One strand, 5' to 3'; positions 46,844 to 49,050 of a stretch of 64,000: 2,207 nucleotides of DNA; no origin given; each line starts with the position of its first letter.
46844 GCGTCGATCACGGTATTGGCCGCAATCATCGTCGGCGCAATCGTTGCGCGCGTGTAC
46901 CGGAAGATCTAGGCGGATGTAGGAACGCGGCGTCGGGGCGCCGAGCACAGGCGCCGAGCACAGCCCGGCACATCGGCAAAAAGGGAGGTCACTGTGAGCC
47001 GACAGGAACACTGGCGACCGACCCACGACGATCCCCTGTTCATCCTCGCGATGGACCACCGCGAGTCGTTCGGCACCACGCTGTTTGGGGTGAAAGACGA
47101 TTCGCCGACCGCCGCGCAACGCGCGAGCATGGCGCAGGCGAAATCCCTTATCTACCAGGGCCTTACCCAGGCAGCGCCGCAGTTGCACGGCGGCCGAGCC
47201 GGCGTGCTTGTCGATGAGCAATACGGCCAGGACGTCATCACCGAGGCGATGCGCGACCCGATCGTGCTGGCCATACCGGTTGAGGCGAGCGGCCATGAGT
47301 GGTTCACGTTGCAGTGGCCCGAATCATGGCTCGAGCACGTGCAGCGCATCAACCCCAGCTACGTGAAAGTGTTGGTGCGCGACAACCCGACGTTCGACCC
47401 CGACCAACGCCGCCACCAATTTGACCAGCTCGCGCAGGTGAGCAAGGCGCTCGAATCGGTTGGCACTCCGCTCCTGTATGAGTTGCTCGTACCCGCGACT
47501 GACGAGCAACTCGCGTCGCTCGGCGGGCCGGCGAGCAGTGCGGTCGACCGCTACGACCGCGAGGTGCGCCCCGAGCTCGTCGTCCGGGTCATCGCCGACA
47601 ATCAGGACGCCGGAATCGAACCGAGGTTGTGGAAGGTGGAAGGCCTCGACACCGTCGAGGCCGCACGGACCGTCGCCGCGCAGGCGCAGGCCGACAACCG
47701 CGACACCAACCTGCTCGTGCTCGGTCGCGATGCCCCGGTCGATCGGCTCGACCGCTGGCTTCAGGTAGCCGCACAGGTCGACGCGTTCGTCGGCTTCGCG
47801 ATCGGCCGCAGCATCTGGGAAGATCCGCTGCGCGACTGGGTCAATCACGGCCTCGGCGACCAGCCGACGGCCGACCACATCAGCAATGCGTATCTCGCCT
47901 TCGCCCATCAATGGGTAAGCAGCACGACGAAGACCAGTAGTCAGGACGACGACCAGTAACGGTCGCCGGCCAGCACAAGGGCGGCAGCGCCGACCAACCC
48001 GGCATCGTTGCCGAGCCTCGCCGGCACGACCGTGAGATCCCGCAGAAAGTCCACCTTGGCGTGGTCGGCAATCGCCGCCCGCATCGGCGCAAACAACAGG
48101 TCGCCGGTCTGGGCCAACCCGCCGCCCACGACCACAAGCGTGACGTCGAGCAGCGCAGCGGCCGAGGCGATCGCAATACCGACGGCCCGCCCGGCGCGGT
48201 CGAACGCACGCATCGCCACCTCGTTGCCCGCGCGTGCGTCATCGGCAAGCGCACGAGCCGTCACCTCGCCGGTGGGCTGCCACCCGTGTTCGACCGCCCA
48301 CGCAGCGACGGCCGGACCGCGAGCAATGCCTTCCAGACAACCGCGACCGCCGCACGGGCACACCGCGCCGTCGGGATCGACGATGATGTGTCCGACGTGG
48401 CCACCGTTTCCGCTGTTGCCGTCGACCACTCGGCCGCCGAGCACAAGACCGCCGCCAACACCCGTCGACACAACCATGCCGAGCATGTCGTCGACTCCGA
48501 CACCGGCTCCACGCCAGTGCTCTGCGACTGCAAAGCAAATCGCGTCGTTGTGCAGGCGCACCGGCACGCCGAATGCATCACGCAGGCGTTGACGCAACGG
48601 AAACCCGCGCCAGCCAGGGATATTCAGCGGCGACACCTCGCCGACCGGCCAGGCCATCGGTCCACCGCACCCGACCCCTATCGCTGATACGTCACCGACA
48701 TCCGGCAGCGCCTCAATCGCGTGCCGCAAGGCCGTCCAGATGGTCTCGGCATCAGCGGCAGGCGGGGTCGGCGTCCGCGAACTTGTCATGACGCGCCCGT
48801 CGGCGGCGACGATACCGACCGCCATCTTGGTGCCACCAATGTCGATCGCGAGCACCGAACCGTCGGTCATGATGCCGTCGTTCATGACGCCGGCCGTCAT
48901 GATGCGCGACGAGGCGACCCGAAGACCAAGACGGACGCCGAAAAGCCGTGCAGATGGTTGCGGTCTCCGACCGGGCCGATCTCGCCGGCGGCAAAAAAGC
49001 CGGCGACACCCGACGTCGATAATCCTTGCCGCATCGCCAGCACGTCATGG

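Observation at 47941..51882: Orphan chemoreceptor-type module: HAMP-MA protein, stand-alone FIST protein and ROK kinase in one apparent operon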

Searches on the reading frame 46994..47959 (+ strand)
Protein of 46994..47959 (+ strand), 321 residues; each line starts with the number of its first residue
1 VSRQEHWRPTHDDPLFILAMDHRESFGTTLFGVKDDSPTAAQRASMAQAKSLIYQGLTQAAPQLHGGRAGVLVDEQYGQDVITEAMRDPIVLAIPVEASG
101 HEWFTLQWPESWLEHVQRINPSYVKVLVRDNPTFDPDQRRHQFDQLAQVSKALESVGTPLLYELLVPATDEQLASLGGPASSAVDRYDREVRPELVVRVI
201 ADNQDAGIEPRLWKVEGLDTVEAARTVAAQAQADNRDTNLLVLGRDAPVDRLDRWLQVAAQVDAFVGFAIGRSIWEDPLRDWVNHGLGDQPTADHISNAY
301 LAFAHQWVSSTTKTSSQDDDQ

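Call 5: search_protein_families(library=pfam, proteins=[window:46994-47959:+], max_evalue=0.01)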
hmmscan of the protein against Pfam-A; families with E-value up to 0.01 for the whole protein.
window:46994-47959:+ (321 aa): 1 family
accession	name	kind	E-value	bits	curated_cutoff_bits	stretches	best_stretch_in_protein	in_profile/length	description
PF09863.15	DUF2090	-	3.3e-34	118.8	27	1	10-309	32-308/310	Uncharacterized protein conserved in bacteria (DUF2090)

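Call 6: search_protein_families(library=ncbifam, proteins=[window:46994-47959:+], max_evalue=0.01)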
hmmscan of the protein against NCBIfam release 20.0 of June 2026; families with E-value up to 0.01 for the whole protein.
window:46994-47959:+ (321 aa): 2 families
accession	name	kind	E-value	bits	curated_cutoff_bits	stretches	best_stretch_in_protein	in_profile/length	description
NF047869.1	myo_kin_aldol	exception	1e-15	57.1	600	1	11-258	358-583/586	bifunctional 5-dehydro-2-deoxygluconokinase/5-dehydro-2-deoxyphosphogluconate aldolase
NF009498.0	PRK12858.1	subfamily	4.5e-08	32.4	184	1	16-286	23-293/342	tagatose 1,6-diphosphate aldolase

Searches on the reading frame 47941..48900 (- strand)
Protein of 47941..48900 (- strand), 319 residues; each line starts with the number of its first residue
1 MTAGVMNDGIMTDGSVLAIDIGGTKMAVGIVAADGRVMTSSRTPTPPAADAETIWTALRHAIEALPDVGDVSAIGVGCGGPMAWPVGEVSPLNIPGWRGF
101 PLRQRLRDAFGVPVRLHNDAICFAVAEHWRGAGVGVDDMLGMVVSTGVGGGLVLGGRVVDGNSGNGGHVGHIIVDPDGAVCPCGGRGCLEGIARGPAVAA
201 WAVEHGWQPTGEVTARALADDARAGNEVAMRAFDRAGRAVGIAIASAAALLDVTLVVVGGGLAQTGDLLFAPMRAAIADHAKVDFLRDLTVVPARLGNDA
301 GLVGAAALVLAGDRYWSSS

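Call 5: search_protein_families(library=pfam, proteins=[window:47941-48900:-], max_evalue=0.01)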
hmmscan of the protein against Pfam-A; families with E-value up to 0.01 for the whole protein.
window:47941-48900:- (319 aa): 3 families
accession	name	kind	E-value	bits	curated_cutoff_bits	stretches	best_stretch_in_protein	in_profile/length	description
PF00480.26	ROK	-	1.7e-66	225.1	22.9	1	17-310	2-292/294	ROK family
PF05378.19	Hydant_A_N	-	0.0051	17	25.2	1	17-75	2-61/176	Hydantoinase/oxoprolinase N-terminal region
PF01869.26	BcrAD_BadFG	-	0.0095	15.9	31.5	0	19-150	3-74/271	BadF/BadG/BcrA/BcrD ATPase family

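Call 6: search_protein_families(library=ncbifam, proteins=[window:47941-48900:-], max_evalue=0.01)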
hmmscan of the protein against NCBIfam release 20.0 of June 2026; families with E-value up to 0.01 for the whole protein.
window:47941-48900:- (319 aa): 13 families
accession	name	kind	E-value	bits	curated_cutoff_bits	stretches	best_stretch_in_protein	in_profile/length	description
TIGR00744.1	ROK_glcA_fam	subfamily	6.7e-53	180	260.35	1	17-309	1-308/318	ROK family glucokinase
NF003461.0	PRK05082.1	subfamily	3.9e-52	177.4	283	1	16-309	3-286/291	N-acetylmannosamine kinase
NF047821.1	NactlManKinNanK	equivalog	9.3e-47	159.9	450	1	16-308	3-285/288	N-acetylmannosamine kinase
NF047937.1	TransRegNagC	equivalog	8.2e-34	117.5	650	1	16-309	81-383/399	DNA-binding transcriptional regulator NagC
NF009835.0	PRK13310.1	equivalog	1.8e-33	116.2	380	1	19-310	5-301/303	N-acetylglucosamine kinase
NF049930.1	TransRegMlc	equivalog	7.4e-31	107.8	530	1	70-309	145-389/405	sugar metabolism global transcriptional regulator Mlc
NF007108.0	PRK09557.1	equivalog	6.4e-29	101.2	443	1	18-308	5-299/303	fructokinase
NF045551.1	GK_Pyrobac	equivalog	3.3e-25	89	500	1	16-310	2-281/294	ATP-dependent glucokinase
NF007251.0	PRK09698.1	equivalog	4.4e-25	88.5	253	1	15-309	7-296/304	allose kinase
NF042998.1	bglucokin_BglK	equivalog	1.6e-24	86.6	550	1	16-306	3-282/291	beta-glucoside kinase BglK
NF009836.0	PRK13311.1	equivalog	2.6e-20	72.7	551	1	18-235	4-228/256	N-acetyl-D-glucosamine kinase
NF045550.1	FrctkaseScrK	equivalog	2.9e-10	40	400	1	18-206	7-198/293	fructokinase ScrK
NF045942.1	PolPhglucPhase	equivalog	1.1e-06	28.5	250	1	17-175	3-157/242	polyphosphate--glucose phosphotransferase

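Call 80: search_solved_structures(query=window:47941-48900:-, max_evalue=1e-10)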
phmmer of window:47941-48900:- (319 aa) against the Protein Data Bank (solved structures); distinct sequences matched with E-value up to 1e-10: 28.
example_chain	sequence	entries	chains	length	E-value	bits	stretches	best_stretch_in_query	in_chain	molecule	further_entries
3vov_A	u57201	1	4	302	6e-44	153.6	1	16-307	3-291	Glucokinase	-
3vgk_A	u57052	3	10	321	9.7e-42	146.4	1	14-312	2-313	Glucokinase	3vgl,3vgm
2qm1_A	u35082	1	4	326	2.9e-38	135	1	13-311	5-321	Glucokinase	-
2aa4_A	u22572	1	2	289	3.9e-35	124.7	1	16-309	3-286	Putative N-acetylmannosamine kinase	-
6jdo_A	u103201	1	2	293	4.3e-35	124.6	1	17-307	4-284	N-acetylmannosamine kinase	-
6jda_A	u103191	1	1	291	4.4e-35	124.5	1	17-307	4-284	N-acetylmannosamine kinase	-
6jdh_A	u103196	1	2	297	4.4e-35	124.5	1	17-307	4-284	N-acetylmannosamine kinase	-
6jdc_A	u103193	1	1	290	2e-34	122.3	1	17-307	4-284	N-acetylmannosamine kinase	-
6jdb_A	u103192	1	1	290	1.5e-33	119.5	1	17-307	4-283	N-acetylmannosamine kinase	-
3r8e_A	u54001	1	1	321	1.9e-30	109.3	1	10-310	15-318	Hypothetical sugar kinase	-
2ap1_A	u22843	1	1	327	5.3e-30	107.8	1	13-310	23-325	putative regulator protein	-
3eo3_A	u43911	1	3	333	2.4e-29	105.7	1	15-310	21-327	Bifunctional UDP-N-acetylglucosamine 2-epimerase/N-acetylmannosamine kinase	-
2yhy_A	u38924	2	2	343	2.8e-29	105.4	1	15-310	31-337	BIFUNCTIONAL UDP-N-ACETYLGLUCOSAMINE 2-EPIMERASE/N-ACETYLMANNOSAMINE KINASE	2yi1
2yhw_A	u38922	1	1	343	1.2e-28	103.4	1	15-310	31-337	BIFUNCTIONAL UDP-N-ACETYLGLUCOSAMINE 2-EPIMERASE/N-ACETYLMANNOSAMINE KINASE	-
5nck_A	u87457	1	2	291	1.7e-27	99.6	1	15-175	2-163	N-acetylmannosamine kinase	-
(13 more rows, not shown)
